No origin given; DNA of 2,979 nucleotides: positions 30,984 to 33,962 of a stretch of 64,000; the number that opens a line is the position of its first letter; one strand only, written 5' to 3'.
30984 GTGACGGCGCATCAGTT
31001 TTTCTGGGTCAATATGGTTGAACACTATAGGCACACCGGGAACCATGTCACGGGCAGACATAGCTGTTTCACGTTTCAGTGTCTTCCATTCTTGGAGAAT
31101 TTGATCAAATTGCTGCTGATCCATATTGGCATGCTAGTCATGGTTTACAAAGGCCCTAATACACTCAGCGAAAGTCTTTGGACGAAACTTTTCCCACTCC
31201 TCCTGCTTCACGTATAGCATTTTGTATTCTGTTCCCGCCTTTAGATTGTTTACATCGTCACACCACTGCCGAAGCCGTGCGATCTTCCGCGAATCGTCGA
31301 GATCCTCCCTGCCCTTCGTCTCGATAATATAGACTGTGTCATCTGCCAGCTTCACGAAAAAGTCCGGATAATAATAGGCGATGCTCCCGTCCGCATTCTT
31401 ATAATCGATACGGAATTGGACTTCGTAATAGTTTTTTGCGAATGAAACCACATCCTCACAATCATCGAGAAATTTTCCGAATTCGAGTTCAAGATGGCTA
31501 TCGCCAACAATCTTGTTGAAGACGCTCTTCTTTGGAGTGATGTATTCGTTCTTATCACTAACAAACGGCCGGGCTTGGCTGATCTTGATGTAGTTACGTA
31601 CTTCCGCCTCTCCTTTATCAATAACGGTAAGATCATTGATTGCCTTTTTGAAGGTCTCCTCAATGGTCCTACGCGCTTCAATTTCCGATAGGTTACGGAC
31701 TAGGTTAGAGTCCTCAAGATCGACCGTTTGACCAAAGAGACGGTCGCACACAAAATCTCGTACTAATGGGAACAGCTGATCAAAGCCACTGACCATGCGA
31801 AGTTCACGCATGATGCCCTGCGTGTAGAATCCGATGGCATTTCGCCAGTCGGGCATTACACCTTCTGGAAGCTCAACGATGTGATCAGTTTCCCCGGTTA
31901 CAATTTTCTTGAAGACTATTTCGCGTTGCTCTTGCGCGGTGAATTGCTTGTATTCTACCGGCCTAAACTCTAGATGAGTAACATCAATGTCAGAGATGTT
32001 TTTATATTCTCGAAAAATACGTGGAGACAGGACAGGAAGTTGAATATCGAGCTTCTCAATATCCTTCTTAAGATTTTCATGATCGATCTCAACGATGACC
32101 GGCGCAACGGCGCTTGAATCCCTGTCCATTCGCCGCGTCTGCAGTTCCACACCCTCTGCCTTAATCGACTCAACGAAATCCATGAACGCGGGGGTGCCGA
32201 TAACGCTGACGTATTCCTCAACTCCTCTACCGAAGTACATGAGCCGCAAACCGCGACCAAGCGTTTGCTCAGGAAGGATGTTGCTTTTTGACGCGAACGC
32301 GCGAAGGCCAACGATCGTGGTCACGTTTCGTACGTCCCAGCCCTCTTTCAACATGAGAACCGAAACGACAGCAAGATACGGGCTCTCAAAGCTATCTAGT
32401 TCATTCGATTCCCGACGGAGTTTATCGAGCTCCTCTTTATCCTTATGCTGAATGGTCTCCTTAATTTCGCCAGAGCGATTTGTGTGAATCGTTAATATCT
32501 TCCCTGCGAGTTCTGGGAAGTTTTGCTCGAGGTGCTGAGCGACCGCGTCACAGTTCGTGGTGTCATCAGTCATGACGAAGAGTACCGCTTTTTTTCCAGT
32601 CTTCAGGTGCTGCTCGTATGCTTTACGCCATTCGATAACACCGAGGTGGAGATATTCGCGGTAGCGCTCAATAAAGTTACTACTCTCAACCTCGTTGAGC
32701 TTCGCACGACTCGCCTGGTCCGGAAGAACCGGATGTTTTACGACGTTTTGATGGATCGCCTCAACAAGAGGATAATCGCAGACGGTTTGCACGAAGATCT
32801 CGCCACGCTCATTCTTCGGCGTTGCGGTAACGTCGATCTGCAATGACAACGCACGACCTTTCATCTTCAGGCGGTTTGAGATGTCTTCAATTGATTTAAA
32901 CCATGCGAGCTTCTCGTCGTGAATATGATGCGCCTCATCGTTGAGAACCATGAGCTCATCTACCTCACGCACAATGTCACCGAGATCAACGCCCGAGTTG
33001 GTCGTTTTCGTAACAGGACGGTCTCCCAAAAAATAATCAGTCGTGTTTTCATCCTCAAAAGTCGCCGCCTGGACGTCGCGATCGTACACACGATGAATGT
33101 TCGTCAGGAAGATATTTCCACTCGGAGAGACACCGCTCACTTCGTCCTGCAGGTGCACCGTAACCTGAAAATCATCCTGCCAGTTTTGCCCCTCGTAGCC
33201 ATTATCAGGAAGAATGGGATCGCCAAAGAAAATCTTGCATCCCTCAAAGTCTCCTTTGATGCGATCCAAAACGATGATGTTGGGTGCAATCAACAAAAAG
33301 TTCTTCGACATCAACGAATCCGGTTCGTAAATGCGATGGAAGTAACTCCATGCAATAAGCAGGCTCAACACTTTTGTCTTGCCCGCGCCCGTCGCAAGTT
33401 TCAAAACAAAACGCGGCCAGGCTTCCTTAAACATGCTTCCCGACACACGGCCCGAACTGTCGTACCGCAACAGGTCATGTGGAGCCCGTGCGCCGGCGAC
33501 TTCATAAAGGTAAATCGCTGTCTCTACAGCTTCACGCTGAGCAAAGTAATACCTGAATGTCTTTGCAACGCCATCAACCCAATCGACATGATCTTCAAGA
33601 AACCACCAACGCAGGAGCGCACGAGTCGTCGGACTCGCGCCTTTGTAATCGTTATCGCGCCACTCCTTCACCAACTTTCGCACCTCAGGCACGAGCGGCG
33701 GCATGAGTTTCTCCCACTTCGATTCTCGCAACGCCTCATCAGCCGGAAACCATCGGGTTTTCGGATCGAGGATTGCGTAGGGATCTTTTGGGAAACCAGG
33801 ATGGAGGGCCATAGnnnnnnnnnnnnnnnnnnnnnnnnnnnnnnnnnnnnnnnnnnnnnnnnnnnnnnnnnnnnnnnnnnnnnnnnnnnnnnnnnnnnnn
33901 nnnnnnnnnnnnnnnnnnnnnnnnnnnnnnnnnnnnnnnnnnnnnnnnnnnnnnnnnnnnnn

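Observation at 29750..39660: ~10-kb lower-G+C defense island packing >=4 nuclease-based modules plus auxiliary NTP-pyrophosphatases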

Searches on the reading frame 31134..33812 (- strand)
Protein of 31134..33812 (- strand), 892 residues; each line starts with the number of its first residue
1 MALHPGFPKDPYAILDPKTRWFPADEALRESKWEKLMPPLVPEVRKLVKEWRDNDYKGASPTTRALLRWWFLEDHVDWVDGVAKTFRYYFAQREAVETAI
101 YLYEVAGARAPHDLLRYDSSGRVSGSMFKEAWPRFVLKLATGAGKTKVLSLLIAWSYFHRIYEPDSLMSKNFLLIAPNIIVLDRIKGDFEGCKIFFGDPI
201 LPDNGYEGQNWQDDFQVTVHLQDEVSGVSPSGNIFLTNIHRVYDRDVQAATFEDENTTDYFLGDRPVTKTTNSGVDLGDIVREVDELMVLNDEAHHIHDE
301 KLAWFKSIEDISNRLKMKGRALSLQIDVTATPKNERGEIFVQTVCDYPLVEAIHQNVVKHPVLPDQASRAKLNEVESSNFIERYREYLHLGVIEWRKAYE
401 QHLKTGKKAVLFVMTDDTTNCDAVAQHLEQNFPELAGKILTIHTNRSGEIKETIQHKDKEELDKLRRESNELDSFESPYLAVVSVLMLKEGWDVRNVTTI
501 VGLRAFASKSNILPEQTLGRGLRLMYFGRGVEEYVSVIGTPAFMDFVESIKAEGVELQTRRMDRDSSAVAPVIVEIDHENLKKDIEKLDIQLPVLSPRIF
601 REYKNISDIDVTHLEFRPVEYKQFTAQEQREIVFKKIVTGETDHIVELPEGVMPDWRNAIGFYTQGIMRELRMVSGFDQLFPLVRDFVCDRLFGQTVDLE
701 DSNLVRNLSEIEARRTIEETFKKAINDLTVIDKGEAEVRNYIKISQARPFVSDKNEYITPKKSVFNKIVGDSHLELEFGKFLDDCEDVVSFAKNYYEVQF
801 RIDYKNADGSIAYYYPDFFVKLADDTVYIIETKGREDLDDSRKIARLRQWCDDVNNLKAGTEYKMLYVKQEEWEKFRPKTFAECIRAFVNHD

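Call 4: search_protein_families(library=pfam, proteins=[window:31134-33812:-], max_evalue=0.01)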
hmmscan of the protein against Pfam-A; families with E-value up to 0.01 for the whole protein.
window:31134-33812:- (892 aa): 3 families
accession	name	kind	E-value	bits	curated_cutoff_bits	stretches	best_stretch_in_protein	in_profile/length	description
PF04851.21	ResIII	-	2.7e-12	47.4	22.5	1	130-333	21-163/164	Type III restriction enzyme, res subunit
PF08722.17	Tn7_TnsA-like_N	-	3.8e-05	24.6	26.5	1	787-847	3-66/85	TnsA-like endonuclease N terminal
PF19778.5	RE_endonuc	-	0.00036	20.8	23.4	1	761-845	1-83/108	Endonuclease domain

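Call 6: search_protein_families(library=padloc, proteins=[window:31134-33812:-], max_evalue=0.01)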
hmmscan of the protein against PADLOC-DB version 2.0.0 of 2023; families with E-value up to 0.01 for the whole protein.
window:31134-33812:- (892 aa): 4 families
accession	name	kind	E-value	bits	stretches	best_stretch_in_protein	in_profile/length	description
PDLC03648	REase_III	-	1.7e-22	77.4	1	281-547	128-377/871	Type III restriction enzyme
PDLC03647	REase_III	-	3.8e-10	36.6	1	455-553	483-585/989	Type III restriction enzyme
PDLC03649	REase_III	-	2e-07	27.4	1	395-524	419-538/973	Type III restriction enzyme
PDLC03650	REase_III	-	0.0012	15.3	0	810-850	820-863/898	Type III restriction enzyme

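Call 7: search_protein_families(library=ncbifam, proteins=[window:31134-33812:-], max_evalue=0.01)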
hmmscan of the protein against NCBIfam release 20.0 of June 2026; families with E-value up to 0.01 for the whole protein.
window:31134-33812:- (892 aa): 3 families
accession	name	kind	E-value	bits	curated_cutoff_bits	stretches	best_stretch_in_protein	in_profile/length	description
NF046055.1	restr_BPTD_3080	equivalog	9.8e-81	272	800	2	38-382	68-407/970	BPTD_3080 family restriction endonuclease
NF012027.0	PRK15483.1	equivalog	2.7e-05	22.3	564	1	482-524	505-545/986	type III restriction-modification system endonuclease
NF002535.0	PRK02079.1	equivalog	0.0033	17.2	101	0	797-873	13-88/92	pyrroloquinoline quinone biosynthesis peptide chaperone PqqD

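Call 8: find_encoding_contigs(protein=window:31134-33812:-, flank=10000, max_places=6)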
Protein window:31134-33812:- (892 aa): 1 contig read that carries it; 1 place shown.
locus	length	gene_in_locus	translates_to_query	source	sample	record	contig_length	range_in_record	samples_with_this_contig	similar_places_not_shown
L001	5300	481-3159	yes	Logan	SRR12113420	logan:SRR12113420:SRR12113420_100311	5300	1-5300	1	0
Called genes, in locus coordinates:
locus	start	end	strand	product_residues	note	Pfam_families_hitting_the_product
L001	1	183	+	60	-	?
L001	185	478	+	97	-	-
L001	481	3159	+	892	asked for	PF04851:ResIII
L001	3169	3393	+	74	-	-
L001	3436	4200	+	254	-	PF12705:PDDEXK_1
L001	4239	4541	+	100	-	PF01381:HTH_3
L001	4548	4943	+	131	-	PF03073:TspO_MBR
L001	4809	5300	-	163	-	?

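Call 10: find_homologous_proteins(query=window:31134-33812:-, max_evalue=1e-10)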
Query window:31134-33812:- (892 aa): 8000 proteins with E <= 1e-10 among 8000 candidates; the best 120 are listed.
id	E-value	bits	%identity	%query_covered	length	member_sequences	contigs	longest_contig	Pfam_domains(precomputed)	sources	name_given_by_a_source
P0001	0.0e+0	2058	100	100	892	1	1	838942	PF04851.22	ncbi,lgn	-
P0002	0.0e+0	1778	85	100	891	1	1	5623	PF08722.18,PF04851.22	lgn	-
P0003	0.0e+0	1733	83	100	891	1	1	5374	PF19778.6,PF08722.18,PF04851.22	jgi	jgi:type III restriction enzyme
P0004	0.0e+0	1628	82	96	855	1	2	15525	PF19778.6,PF08722.18,PF04851.22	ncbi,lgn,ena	-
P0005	0.0e+0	1612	77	100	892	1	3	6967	PF19778.6,PF08722.18,PF04851.22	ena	-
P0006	0.0e+0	1608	77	100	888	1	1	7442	PF19778.6,PF08722.18,PF04851.22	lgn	-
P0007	0.0e+0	1602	76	100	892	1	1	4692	PF19778.6,PF08722.18,PF04851.22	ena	-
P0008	0.0e+0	1600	76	100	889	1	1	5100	PF19778.6,PF04851.22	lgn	-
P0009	0.0e+0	1597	76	100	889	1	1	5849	PF19778.6,PF04851.22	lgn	-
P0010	0.0e+0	1590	76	100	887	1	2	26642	PF19778.6,PF08722.18,PF04851.22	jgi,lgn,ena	-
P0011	0.0e+0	1589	76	100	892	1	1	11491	PF19778.6,PF08722.18,PF04851.22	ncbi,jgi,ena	-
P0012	0.0e+0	1588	76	100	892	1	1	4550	PF19778.6,PF08722.18,PF04851.22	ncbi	-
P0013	0.0e+0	1586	75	100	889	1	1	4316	PF19778.6,PF08722.18,PF04851.22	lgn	-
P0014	0.0e+0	1585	76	100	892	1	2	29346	PF19778.6,PF08722.18,PF04851.22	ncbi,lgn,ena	-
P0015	0.0e+0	1584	76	100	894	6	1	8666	PF19778.6,PF08722.18,PF04851.22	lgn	-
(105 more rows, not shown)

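Call 12: find_related_loci(query=A1, collection=genome_contigs, flank=10000)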
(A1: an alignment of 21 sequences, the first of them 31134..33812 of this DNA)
Query A1 (892 aa) in genome_contigs; peptide patterns used: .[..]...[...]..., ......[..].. (x = any residue, [..] = any of these).
600 stretches matched a pattern (row limit reached: there are more); 563 encode a relative of the query (tblastn E <= 1e-3); the best 80 are kept; 80 distinct loci.
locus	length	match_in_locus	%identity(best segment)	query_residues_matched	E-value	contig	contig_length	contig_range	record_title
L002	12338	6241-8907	61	1-888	0e+0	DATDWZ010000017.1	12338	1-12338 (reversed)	MAG TPA_asm: Candidatus Paceibacterota bacterium isolate SMAG_U8125 k141_1647781, whole genome shotgun sequence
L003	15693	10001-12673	61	1-888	0e+0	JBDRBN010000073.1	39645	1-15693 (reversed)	MAG: Pseudomonadota bacterium isolate MEGAHIT-group-1.13 k141_12757653, whole genome shotgun sequence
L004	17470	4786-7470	62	1-891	0e+0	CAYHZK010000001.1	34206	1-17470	MAG TPA_asm: uncultured Planctomycetales bacterium isolate ERP119705_co15_651 genome assembly, contig: NODE_960_length_3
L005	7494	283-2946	61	1-888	0e+0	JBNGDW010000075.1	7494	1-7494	MAG: Candidatus Cloacimonadia bacterium isolate E05-045 bin57.fa-75, whole genome shotgun sequence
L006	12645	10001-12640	61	1-883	0e+0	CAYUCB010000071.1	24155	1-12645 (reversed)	MAG TPA_asm: uncultured Caldilineaceae bacterium isolate binchicken_co186_200 genome assembly, contig: NODE_2367_length_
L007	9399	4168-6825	61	1-888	0e+0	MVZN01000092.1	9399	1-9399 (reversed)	MAG: Spirochaetes bacterium ADurb.BinA120 BWY96_contig000092, whole genome shotgun sequence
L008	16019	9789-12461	61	1-891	0e+0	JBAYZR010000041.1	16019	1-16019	MAG: Pedobacter sp. isolate SO_2017_CLC_61 scaffold_5250_c1_PH3_2017, whole genome shotgun sequence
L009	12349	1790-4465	63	1-891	0e+0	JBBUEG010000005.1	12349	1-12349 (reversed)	MAG: Patescibacteria group bacterium isolate H52-bin073_1 H52_bin073_1_000000000005, whole genome shotgun sequence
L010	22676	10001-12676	61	1-888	0e+0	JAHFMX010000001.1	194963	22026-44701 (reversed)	MAG: bacterium isolate nzgw467 NODE_42_length_194964_cov_18.308171, whole genome shotgun sequence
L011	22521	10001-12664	61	1-888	0e+0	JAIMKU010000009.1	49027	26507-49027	MAG: Hydrogenophilus sp. isolate GA_180221_E-2-1-MAG-61_11 NODE_166_length_49087_cov_6.529287, whole genome shotgun sequ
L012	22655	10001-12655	61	1-888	0e+0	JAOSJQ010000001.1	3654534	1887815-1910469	MAG: Anaerolineales bacterium isolate FR_7 FR-Anaerolineales-1_s1, whole genome shotgun sequence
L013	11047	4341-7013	60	1-891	0e+0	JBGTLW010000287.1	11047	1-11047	MAG: Phycisphaeraceae bacterium isolate JTS-RE347 k141_7608267, whole genome shotgun sequence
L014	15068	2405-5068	60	1-888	0e+0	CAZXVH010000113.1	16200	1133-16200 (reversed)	MAG TPA_asm: uncultured Ardenticatenaceae bacterium isolate binchicken_co235_31 genome assembly, contig: NODE_8918_lengt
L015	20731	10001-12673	61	1-891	0e+0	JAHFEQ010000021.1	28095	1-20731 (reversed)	MAG: Nitrospirae bacterium isolate nzgw272 NODE_1271_length_28096_cov_6.037033, whole genome shotgun sequence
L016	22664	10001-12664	61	1-888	0e+0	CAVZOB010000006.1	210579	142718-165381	MAG: uncultured proteobacterium isolate MFD01721.bin.1.139 genome assembly, contig: contig_25098, whole genome shotgun s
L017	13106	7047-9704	61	1-885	0e+0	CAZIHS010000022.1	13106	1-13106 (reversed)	MAG TPA_asm: uncultured Gammaproteobacteria bacterium isolate binchicken_co16_148 genome assembly, contig: NODE_8000_len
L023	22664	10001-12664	60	1-888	0e+0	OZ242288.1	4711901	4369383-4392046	MAG: uncultured Candidatus Binatia bacterium isolate 92a940bf-e797-4da1-8ec4-eab1d584ba41 genome assembly, chromosome: 1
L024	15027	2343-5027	59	1-888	0e+0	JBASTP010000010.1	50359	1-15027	MAG: Patescibacteria group bacterium isolate MFD03232_ilm_asm_bin101 k127_207667, whole genome shotgun sequence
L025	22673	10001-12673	59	1-891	0e+0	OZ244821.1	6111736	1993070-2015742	MAG: Candidatus Poribacteria bacterium isolate f8e195d4-717b-4ac2-aaf5-fcbd41c48ae0 genome assembly, chromosome: 1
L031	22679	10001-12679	62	1-888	0e+0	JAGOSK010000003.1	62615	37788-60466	MAG: Candidatus Paceibacterota bacterium isolate Gw_Eff_bin_316 Gw_Eff_679_length_62615_cov_23.863654, whole genome shot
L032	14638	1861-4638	55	1-891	0e+0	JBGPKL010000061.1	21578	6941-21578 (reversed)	MAG: Sulfurifustaceae bacterium isolate OBJ_0618_7090110_287 k141_9882402_length_21578_cov_33.0684, whole genome shotgun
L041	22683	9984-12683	54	1-891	0e+0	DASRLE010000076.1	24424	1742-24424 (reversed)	MAG TPA_asm: Candidatus Saccharimonadales bacterium isolate SMAG_U10180 k141_790318, whole genome shotgun sequence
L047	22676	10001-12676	57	1-891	0e+0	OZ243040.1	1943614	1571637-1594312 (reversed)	MAG: Candidatus Oxydemutatoraceae bacterium isolate d409439e-bbe9-4395-9690-5ca113de89f6 genome assembly, chromosome: 1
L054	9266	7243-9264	62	1-673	0e+0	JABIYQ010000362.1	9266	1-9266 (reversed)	MAG: Desulfobacula sp. isolate SI073_bin145 k141_2641585, whole genome shotgun sequence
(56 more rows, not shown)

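Call 18: find_encoding_contigs(protein=P0004, flank=10000, max_places=2)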
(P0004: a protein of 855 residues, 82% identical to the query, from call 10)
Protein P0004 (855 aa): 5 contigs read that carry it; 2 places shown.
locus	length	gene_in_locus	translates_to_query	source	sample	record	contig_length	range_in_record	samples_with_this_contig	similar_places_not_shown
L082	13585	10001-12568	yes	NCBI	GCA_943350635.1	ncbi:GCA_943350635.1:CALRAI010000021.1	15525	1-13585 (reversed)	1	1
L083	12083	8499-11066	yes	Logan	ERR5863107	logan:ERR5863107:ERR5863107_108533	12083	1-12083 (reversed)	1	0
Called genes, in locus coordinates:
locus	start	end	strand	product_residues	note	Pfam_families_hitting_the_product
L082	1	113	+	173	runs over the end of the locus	PF02381:MraZ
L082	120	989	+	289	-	PF01795:Methyltransf_5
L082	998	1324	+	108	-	-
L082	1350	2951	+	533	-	PF01676:Metalloenzyme, PF06415:iPGM_N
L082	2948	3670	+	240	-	PF00730:HhH-GPD, PF00633:HHH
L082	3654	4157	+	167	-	PF01569:PAP2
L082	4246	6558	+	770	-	-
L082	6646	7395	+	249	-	PF00483:NTP_transferase, PF12804:NTP_transf_3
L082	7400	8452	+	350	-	PF02618:YceG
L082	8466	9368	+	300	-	PF03741:TerC, PF04332:DUF475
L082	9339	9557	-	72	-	-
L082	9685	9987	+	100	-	PF00903:Glyoxalase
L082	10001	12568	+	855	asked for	PF04851:ResIII, PF19778:RE_endonuc (weak), PF08722:Tn7_TnsA-like_N (weak)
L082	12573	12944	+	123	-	-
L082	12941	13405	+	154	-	-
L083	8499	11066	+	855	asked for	PF04851:ResIII, PF19778:RE_endonuc (weak), PF08722:Tn7_TnsA-like_N (weak)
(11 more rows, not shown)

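Call 19: find_encoding_contigs(protein=P0010, flank=10000, max_places=2)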
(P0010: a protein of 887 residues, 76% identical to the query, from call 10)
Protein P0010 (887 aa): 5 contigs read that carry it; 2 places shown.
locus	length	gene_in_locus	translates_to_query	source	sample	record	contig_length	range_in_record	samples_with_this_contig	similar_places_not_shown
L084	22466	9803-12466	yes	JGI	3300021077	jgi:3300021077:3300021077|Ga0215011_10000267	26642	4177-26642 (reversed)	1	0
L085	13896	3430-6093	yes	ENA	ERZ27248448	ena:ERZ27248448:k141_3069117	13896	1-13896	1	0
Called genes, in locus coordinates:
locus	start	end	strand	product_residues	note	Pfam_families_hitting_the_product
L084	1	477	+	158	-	?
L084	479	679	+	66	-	-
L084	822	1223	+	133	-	PF12802:MarR_2, PF01047:MarR, PF13412:HTH_24 (faint)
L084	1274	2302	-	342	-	-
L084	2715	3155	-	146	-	PF00583:Acetyltransf_1, PF13673:Acetyltransf_10 (faint), PF13508:Acetyltransf_7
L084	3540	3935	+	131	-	-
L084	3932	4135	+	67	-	-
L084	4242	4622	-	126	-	-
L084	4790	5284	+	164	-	-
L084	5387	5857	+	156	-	-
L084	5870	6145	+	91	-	-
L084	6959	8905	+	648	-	PF01555:N6_N4_Mtase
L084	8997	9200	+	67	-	-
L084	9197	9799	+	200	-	-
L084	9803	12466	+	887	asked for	PF04851:ResIII, PF19778:RE_endonuc (faint), PF08722:Tn7_TnsA-like_N (weak)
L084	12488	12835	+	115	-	-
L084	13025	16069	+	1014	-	PF07693:KAP_NTPase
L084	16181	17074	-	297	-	PF13814:Replic_Relax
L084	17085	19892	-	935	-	PF01580:FtsK_SpoIIIE (weak), PF01935:DUF87, PF10412:TrwB_AAD_bind (weak), PF12696:TraG-D_C (weak)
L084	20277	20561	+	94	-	-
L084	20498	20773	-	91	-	-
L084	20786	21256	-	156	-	-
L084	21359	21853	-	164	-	-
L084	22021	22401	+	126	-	-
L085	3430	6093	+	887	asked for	PF04851:ResIII, PF19778:RE_endonuc (faint), PF08722:Tn7_TnsA-like_N (weak)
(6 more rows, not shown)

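Call 20: find_encoding_contigs(protein=P0014, flank=10000, max_places=2)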
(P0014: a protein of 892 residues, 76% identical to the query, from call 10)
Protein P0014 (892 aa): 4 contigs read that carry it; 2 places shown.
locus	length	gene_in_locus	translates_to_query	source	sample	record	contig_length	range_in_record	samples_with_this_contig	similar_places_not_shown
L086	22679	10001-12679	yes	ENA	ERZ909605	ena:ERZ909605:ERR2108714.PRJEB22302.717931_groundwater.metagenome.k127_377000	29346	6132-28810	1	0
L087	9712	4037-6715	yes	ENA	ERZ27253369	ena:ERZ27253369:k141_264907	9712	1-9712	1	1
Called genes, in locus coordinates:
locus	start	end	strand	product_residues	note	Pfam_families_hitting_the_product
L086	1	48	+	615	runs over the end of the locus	PF03169:OPT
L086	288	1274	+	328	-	PF00438:S-AdoMet_synt_N, PF02772:S-AdoMet_synt_M, PF02773:S-AdoMet_synt_C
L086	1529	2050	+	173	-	PF06821:Ser_hydrolase, PF12146:Hydrolase_4 (weak), PF00561:Abhydrolase_1 (weak)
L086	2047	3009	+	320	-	PF13310:Virulence_RhuM, PF02661:Fic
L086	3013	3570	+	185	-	PF22007:DUF6930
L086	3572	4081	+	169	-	PF13280:WYL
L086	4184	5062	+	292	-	PF02661:Fic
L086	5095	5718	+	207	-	-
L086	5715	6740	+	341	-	PF13310:Virulence_RhuM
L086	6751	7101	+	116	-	PF03819:MazG (weak), PF12643:MazG-like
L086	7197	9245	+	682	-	PF01555:N6_N4_Mtase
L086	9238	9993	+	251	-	-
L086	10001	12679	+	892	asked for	PF04851:ResIII, PF19778:RE_endonuc (faint), PF08722:Tn7_TnsA-like_N (weak)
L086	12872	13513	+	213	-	-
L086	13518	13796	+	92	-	-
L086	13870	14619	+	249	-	PF12705:PDDEXK_1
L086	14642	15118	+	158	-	PF03073:TspO_MBR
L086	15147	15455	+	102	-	PF08922:DUF1905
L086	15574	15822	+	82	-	PF05015:HigB-like_toxin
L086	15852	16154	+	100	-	-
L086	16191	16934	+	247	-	PF12146:Hydrolase_4 (faint)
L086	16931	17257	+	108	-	-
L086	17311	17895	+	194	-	PF13529:Peptidase_C39_2 (weak)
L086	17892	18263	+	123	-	PF01641:SelR, PF24046:At4g08330 (faint)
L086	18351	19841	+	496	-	PF00270:DEAD, PF00271:Helicase_C, PF16124:RecQ_Zn_bind, PF09382:RQC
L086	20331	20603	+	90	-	PF01381:HTH_3, PF13560:HTH_31 (weak)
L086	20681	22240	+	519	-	PF02689:Herpes_Helicase (faint), PF05970:PIF1, PF13191:AAA_16 (weak), PF13245:AAA_19, PF13604:AAA_30, PF13401:AAA_22 (weak), PF13538:UvrD_C_2 (weak), PF13280:WYL, +1 more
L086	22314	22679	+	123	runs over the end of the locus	-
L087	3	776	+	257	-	?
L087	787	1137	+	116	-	PF03819:MazG (weak), PF12643:MazG-like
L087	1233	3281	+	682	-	PF01555:N6_N4_Mtase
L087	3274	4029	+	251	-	-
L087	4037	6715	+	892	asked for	PF04851:ResIII, PF19778:RE_endonuc (faint), PF08722:Tn7_TnsA-like_N (weak)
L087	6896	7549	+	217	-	-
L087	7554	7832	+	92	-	-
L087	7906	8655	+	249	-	PF12705:PDDEXK_1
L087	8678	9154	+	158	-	PF03073:TspO_MBR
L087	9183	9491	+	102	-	PF08922:DUF1905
